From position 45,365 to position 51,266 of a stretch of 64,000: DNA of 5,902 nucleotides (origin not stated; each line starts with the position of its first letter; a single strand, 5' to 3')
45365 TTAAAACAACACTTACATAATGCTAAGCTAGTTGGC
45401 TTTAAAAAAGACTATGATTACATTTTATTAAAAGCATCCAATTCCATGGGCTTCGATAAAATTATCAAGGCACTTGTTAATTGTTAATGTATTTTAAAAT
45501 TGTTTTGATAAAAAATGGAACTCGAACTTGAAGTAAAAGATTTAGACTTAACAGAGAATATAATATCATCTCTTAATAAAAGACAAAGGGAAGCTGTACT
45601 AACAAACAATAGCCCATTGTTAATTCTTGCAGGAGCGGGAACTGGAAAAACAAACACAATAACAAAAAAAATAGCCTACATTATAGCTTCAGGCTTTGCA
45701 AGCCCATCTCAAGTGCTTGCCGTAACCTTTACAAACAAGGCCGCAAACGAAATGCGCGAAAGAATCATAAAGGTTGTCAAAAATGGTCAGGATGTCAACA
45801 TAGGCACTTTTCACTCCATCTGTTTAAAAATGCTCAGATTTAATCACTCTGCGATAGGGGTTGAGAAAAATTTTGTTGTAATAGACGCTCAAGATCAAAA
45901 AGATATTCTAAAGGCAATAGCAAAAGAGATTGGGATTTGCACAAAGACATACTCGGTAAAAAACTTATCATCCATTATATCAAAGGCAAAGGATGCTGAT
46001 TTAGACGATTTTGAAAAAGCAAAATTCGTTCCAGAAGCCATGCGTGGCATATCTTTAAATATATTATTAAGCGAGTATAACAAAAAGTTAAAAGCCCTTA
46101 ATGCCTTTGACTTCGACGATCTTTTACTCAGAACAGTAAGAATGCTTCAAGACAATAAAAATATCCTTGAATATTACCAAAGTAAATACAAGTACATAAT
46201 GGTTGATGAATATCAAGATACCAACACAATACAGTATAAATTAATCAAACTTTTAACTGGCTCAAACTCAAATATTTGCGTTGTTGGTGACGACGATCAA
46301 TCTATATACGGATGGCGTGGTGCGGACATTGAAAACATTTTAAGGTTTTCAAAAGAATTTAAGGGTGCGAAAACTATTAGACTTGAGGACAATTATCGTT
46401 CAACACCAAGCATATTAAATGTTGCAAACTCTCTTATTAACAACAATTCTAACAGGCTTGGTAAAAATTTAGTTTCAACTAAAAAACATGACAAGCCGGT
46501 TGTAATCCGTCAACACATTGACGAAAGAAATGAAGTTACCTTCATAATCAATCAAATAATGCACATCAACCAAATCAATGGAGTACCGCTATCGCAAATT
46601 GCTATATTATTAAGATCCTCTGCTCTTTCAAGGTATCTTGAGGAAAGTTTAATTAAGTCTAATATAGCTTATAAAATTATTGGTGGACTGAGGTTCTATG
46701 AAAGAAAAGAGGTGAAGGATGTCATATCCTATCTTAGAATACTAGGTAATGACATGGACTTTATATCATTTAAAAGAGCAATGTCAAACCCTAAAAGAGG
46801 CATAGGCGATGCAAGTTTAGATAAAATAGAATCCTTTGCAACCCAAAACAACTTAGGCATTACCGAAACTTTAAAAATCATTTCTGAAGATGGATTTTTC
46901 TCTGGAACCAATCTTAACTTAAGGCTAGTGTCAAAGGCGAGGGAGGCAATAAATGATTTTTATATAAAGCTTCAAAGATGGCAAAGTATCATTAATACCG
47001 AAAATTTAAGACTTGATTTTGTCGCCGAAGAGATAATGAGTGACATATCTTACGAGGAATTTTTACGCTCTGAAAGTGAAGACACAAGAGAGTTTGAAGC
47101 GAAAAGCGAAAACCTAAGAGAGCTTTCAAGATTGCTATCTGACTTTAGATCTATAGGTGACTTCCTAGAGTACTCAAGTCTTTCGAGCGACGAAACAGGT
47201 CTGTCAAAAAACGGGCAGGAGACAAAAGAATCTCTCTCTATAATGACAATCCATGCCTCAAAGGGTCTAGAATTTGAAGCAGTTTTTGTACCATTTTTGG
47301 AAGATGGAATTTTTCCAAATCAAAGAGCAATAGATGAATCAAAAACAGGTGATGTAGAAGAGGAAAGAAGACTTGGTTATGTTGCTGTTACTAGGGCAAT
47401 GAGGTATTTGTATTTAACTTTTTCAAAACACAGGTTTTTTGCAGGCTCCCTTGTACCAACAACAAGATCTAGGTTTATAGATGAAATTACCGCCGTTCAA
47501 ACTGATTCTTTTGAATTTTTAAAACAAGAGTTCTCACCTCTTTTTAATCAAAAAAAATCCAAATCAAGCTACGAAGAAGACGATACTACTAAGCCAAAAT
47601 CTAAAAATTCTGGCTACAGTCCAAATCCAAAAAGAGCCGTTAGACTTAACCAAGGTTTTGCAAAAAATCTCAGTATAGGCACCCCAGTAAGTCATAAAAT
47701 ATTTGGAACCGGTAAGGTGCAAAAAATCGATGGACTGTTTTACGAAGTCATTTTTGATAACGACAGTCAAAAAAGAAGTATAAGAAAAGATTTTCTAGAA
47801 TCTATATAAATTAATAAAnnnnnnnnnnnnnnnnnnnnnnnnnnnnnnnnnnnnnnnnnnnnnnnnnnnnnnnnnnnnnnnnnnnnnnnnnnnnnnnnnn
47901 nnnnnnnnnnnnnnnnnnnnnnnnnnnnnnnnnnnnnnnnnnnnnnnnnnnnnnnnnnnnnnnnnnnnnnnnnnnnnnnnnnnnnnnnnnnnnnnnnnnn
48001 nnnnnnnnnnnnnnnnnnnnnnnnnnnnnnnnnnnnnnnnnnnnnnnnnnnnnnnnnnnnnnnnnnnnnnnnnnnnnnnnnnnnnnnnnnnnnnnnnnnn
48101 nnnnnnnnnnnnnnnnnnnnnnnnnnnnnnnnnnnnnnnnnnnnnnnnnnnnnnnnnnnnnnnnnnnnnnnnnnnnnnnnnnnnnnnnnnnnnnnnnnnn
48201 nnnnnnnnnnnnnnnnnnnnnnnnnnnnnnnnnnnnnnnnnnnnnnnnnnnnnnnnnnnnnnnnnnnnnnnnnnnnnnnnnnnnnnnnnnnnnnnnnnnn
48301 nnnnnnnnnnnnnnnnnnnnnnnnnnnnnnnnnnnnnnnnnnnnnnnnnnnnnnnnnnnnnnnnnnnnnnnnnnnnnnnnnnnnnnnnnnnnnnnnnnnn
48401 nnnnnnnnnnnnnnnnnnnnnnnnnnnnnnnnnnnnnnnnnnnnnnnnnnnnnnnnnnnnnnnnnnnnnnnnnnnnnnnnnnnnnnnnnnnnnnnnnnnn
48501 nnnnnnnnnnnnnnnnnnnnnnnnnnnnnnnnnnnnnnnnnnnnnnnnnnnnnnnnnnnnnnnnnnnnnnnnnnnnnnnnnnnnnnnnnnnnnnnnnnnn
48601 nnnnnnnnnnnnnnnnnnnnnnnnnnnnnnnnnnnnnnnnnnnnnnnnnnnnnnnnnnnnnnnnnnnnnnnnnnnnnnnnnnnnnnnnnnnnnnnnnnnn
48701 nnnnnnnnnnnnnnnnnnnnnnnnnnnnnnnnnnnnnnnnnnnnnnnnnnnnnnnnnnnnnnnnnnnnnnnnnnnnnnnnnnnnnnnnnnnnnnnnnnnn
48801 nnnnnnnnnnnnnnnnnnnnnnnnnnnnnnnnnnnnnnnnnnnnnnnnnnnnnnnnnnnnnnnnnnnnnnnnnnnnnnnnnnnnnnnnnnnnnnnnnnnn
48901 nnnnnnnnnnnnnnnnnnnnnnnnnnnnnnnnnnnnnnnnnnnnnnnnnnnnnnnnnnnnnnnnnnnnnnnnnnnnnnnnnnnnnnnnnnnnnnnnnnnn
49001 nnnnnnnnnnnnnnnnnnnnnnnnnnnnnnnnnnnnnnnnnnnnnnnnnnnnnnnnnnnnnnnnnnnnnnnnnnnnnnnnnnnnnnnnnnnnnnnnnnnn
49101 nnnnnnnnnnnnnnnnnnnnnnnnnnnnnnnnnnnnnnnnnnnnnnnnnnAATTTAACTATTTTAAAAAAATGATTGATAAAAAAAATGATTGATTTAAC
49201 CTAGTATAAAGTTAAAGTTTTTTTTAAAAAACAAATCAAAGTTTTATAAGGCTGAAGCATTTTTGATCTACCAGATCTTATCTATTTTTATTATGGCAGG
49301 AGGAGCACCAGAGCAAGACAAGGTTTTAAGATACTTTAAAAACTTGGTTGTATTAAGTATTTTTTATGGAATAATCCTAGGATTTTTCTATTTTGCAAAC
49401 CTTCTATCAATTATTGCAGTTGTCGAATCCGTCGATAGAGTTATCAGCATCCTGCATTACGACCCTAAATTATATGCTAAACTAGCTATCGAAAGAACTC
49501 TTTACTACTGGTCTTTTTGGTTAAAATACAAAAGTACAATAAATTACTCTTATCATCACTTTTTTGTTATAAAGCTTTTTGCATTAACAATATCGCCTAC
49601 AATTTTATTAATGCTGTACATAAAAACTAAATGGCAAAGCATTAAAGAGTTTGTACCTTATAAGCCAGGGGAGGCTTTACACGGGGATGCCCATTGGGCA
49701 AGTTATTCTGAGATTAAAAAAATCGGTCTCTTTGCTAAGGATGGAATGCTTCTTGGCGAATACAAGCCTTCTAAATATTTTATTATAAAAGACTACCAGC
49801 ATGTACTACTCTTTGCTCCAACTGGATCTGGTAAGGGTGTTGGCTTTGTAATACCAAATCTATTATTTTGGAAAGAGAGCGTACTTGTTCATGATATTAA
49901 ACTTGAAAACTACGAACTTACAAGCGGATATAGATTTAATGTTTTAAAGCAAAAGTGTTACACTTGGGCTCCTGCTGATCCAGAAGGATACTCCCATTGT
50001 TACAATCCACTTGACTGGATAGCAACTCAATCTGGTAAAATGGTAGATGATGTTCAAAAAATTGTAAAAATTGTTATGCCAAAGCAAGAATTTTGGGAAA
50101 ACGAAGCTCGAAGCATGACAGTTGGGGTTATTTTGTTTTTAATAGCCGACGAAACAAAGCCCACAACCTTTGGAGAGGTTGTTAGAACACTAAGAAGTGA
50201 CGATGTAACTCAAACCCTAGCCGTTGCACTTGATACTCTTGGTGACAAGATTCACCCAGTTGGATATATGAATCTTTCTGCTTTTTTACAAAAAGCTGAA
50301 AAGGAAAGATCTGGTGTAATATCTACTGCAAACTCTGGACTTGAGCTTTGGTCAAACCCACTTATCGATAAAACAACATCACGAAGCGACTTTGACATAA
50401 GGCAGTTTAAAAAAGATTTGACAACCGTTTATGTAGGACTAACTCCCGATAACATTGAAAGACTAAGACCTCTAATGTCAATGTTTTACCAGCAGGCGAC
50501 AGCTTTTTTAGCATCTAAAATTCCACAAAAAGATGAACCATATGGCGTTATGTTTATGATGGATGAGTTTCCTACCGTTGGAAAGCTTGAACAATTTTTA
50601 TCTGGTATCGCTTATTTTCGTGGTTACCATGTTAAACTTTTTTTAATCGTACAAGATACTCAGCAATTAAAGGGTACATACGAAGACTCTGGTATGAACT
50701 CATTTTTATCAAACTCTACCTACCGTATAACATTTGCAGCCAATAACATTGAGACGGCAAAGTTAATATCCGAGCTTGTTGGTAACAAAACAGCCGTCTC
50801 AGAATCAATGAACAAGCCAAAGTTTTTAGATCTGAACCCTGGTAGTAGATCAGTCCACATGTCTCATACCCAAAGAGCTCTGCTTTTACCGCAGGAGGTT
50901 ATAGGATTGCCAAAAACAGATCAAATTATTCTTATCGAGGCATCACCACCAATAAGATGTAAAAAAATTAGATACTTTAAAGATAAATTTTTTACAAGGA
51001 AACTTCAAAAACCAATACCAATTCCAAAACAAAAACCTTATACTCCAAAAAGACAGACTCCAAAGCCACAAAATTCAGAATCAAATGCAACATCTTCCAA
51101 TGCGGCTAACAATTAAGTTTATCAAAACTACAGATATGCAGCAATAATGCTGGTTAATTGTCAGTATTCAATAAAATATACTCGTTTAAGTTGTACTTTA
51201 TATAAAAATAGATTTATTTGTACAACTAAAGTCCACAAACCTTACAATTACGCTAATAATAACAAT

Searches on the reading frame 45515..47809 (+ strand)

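Call 54: search_protein_families(library=pfam, proteins=[window:45515-47809:+], max_evalue=0.00001)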
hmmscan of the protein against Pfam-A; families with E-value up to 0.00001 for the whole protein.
window:45515-47809:+ (764 aa): 6 families
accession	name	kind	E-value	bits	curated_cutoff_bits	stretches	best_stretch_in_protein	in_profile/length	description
PF00580.27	UvrD-helicase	-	5.4e-90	302.2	23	1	20-283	1-271/271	UvrD/REP helicase N-terminal domain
PF13361.12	UvrD_C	-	1.2e-64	219.5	25.6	1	288-638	1-349/350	UvrD-like helicase C-terminal domain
PF13245.12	AAA_19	-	8.9e-26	91.1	25.1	1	24-266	1-132/134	AAA domain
PF13538.12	UvrD_C_2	-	4e-10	39.8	27.4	0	609-634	26-51/52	UvrD-like helicase C-terminal domain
PF13604.12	AAA_30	-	2.7e-08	34.2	27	0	20-84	2-66/191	AAA domain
PF13086.12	AAA_11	-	1.6e-06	28.5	27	1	20-148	2-135/257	AAA domain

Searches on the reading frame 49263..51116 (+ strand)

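Call 54: search_protein_families(library=pfam, proteins=[window:49263-51116:+], max_evalue=0.00001)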
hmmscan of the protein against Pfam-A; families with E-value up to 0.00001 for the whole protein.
window:49263-51116:+ (617 aa): 3 families
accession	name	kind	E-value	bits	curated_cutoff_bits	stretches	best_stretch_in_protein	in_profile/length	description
PF02534.20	T4SS-DNA_transf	-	2.2e-138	462.5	20.1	1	145-585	2-459/468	Type IV secretory system Conjugative DNA transfer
PF12696.13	TraG-D_C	-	9.4e-24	84.2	22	1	429-551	2-126/126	TraM recognition site of TraD and TraG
PF10412.15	TrwB_AAD_bind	-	4.8e-19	69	20.5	1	252-563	78-380/387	Type IV secretion-system coupling protein DNA-binding domain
